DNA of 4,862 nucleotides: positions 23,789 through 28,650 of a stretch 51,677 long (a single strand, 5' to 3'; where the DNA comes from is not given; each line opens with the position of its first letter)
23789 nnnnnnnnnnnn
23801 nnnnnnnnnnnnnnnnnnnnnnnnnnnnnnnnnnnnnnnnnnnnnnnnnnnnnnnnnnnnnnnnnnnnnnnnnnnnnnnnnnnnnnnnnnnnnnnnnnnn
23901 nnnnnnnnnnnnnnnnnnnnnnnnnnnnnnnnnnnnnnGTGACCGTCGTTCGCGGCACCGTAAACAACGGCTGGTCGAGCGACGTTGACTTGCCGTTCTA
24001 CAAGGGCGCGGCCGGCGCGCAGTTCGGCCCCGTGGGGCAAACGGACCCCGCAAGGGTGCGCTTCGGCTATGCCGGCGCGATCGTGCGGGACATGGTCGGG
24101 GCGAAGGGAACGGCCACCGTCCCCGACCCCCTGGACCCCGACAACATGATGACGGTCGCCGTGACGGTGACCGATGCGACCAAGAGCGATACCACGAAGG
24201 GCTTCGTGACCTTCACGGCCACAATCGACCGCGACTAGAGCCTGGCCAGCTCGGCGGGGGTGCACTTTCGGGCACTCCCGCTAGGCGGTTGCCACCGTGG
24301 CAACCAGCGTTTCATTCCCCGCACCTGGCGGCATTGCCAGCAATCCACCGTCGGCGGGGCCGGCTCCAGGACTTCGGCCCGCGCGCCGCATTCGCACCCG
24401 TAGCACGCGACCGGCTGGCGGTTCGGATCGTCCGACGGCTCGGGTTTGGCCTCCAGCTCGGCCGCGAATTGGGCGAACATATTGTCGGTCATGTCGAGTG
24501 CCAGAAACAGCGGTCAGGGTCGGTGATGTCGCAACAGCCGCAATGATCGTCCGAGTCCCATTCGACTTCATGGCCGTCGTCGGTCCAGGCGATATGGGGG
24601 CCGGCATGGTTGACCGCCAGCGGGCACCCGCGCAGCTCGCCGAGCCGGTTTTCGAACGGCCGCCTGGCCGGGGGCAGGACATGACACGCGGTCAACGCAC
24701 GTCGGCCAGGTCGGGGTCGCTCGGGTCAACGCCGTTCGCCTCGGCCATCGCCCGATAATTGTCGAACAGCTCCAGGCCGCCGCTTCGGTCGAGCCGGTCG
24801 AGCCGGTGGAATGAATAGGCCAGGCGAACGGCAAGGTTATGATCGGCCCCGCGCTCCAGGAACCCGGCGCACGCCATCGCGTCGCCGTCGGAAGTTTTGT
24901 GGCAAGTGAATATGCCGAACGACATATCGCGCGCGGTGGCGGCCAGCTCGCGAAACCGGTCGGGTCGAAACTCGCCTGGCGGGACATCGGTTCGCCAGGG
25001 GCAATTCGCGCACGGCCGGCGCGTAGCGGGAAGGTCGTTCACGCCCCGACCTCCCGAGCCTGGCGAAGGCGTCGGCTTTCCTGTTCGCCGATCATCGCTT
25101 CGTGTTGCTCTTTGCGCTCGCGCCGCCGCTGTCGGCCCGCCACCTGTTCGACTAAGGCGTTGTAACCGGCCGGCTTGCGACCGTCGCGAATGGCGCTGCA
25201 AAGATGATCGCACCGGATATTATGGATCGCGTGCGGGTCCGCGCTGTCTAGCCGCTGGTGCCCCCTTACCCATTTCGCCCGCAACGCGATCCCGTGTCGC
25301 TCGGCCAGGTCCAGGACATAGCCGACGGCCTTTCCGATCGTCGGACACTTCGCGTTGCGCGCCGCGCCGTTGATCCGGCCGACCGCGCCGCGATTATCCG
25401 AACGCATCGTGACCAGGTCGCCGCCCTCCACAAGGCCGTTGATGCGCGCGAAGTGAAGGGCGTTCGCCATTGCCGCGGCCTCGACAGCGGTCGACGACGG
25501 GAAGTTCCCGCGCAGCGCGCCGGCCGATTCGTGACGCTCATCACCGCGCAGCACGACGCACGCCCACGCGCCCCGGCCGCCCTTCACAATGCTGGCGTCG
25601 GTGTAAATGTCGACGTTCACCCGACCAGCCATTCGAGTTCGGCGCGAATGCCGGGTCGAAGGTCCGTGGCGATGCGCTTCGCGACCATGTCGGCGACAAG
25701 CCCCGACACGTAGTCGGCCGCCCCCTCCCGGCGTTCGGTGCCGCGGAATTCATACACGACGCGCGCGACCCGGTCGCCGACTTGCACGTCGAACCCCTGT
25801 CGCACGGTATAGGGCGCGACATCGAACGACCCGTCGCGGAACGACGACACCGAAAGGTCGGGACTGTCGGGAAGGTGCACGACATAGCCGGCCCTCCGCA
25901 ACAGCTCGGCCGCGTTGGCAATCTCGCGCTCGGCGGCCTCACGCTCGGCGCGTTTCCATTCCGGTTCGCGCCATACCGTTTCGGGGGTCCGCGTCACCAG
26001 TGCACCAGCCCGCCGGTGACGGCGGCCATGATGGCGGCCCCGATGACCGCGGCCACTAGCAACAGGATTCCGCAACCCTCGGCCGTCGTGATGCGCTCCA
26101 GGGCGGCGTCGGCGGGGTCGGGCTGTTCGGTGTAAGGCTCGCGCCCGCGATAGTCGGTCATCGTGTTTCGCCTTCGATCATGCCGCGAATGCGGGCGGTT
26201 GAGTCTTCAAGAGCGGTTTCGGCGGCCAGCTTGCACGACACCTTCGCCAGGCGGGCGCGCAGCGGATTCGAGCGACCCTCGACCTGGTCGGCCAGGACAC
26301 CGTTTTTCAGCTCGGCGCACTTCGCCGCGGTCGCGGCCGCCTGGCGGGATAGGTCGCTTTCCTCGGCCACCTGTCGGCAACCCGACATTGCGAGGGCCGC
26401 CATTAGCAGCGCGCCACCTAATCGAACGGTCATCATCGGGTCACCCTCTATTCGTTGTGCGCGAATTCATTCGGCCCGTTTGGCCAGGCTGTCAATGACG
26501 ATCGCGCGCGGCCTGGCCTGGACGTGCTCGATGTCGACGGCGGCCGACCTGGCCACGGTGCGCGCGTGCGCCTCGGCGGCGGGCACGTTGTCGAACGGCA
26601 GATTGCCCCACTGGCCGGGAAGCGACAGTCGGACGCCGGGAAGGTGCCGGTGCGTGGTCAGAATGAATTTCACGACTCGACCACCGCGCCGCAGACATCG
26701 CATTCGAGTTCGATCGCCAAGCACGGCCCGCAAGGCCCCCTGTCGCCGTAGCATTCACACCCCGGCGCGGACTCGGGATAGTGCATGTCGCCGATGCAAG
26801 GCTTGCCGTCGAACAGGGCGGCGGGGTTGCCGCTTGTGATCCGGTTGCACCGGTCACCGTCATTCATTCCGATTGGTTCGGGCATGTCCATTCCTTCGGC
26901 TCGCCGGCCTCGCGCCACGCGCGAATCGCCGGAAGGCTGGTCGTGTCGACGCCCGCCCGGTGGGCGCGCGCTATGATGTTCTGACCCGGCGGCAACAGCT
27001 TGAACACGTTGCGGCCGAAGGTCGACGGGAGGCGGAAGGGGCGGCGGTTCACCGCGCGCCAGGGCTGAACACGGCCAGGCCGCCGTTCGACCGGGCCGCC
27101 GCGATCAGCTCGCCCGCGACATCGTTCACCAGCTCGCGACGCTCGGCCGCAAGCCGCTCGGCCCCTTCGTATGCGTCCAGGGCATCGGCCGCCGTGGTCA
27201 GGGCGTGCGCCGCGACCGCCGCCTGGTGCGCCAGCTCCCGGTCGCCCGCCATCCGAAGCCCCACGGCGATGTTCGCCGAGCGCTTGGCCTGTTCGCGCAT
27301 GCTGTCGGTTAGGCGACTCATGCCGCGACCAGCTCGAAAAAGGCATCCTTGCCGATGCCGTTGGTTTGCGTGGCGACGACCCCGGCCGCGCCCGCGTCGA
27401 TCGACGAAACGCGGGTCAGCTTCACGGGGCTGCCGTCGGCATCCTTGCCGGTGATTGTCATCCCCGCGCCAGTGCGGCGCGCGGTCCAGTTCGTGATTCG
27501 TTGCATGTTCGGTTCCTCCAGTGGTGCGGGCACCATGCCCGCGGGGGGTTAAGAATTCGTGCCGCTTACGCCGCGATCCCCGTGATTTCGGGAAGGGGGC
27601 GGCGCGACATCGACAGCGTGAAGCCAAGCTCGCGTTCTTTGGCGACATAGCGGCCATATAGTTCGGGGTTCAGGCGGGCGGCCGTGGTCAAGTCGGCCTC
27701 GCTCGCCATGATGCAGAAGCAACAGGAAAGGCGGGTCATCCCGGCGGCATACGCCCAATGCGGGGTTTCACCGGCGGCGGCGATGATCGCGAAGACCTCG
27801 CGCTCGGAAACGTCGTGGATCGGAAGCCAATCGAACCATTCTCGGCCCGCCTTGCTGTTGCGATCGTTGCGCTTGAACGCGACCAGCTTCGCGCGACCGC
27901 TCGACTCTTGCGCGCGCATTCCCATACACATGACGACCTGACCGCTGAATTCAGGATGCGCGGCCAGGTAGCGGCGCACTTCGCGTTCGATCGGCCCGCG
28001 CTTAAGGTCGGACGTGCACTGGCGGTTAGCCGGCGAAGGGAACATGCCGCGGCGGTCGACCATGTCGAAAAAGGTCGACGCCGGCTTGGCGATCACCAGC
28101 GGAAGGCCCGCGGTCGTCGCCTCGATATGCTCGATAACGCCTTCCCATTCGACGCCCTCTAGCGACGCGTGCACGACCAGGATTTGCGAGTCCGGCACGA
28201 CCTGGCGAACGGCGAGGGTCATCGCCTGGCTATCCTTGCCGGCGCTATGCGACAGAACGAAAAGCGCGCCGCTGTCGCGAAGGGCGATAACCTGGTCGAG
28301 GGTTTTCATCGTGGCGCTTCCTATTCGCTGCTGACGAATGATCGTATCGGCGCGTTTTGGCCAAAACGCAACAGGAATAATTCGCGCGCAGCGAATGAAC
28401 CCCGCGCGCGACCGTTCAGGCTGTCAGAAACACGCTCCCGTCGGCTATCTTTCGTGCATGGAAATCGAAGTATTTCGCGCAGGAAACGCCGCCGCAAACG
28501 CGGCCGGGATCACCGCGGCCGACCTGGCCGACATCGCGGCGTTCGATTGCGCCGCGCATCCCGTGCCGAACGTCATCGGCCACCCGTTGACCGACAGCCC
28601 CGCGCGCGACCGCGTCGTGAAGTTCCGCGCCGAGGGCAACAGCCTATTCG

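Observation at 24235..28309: Reverse-strand 13-gene accessory island splitting the head-assembly module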

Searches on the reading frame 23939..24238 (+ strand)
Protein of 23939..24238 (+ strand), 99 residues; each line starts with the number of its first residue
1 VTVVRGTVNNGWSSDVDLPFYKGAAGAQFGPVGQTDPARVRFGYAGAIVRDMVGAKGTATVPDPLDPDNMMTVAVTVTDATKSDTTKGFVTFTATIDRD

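Call 9: search_protein_families(library=pfam, max_evalue=0.1, proteins=[window:23939-24238:+])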
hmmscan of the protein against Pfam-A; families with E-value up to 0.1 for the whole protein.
window:23939-24238:+ (99 aa): 0 families

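Call 10: search_protein_families(library=phrogs, max_evalue=0.1, proteins=[window:23939-24238:+])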
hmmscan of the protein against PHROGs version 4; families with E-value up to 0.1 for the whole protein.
window:23939-24238:+ (99 aa): 0 families

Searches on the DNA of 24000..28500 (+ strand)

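Call 12: search_dna_similar(query=window:24000-28500:+, collection=phages, mode=distant, max_rows=20)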
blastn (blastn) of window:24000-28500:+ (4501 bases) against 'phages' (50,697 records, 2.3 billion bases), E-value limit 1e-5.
Records with a match: 4; places in all: 4; records where one place covers at least 80% of the query: 0.
Best place of each record, by identity: 60-80% 4.
By first word of the organism name: Pseudomonas 2; Stenotrophomonas 1; Tunturiibacter 1.
By host as written in the record: Pseudomonas putida 2; Stenotrophomonas sp. 1; Tunturiibacter psychrotolerans X4BP1 1.
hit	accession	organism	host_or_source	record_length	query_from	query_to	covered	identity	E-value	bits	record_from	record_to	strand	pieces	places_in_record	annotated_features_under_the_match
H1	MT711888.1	Pseudomonas phage Dolphis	Pseudomonas putida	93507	3690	4025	7%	67.3%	2e-10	76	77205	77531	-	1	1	phosphoadenosine phosphosulfate reductase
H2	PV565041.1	Pseudomonas phage Jeremy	Pseudomonas putida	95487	3690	4025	7%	67.3%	2e-10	76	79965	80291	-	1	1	phosphoadenosine phosphosulfate reductase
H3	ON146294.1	Stenotrophomonas phage B2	Stenotrophomonas sp.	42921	3796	4064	6%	68.7%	1e-20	110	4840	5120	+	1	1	phosphoadenosine-phosphosulfate reductase family protein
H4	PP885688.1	Tunturiibacter phage Tunturi_5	Tunturiibacter psychrotolerans X4BP1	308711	3990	4077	2%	76.1%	4e-7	65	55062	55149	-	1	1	phosphoadenosine phosphosulfate reductase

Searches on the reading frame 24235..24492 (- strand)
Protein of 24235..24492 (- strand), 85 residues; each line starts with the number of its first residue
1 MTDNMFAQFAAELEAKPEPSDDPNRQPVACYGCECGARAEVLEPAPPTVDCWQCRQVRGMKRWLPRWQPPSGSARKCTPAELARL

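Call 9: search_protein_families(library=pfam, max_evalue=0.1, proteins=[window:24235-24492:-])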
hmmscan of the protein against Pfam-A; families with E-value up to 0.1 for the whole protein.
window:24235-24492:- (85 aa): 1 family
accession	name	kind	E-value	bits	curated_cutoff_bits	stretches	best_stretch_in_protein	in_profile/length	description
PF20358.3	DUF6653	-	0.084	12.9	27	1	43-82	68-107/170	Family of unknown function (DUF6653)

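Call 10: search_protein_families(library=phrogs, max_evalue=0.1, proteins=[window:24235-24492:-])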
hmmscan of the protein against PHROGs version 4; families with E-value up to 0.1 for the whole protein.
window:24235-24492:- (85 aa): 0 families

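Call 22: search_protein_families(library=padloc, max_evalue=0.01, proteins=[window:24235-24492:-])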
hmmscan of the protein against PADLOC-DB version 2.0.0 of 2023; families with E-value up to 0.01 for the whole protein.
window:24235-24492:- (85 aa): 0 families

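Call 44: search_protein_families(library=ncbifam, max_evalue=0.1, proteins=[window:24235-24492:-])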
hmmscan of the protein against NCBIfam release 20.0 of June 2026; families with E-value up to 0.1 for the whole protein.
window:24235-24492:- (85 aa): 0 families

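Call 77: find_homologous_proteins(query=window:24235-24492:-, max_evalue=0.001)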
Query window:24235-24492:- (85 aa): 2 proteins with E <= 0.001 among 10 candidates.
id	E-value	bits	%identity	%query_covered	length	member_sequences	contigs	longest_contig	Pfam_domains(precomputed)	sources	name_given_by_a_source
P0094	1.7e-40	155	85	100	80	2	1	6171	-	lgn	-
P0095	2.5e-33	132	74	100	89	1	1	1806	-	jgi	jgi:hypothetical protein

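Call 78: find_encoding_contigs(protein=P0094, flank=8000, max_places=3)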
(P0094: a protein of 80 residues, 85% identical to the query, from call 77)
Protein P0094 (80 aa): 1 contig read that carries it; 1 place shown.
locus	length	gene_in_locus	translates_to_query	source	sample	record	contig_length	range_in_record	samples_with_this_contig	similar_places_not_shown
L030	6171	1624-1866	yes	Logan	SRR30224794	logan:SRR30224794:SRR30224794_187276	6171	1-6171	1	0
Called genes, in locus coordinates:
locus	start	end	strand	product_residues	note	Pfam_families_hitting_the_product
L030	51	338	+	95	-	-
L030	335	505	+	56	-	-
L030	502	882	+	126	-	-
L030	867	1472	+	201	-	PF00075:RNase_H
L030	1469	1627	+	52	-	-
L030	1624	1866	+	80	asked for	-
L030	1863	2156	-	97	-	-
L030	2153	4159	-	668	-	-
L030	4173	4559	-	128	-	-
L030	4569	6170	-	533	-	?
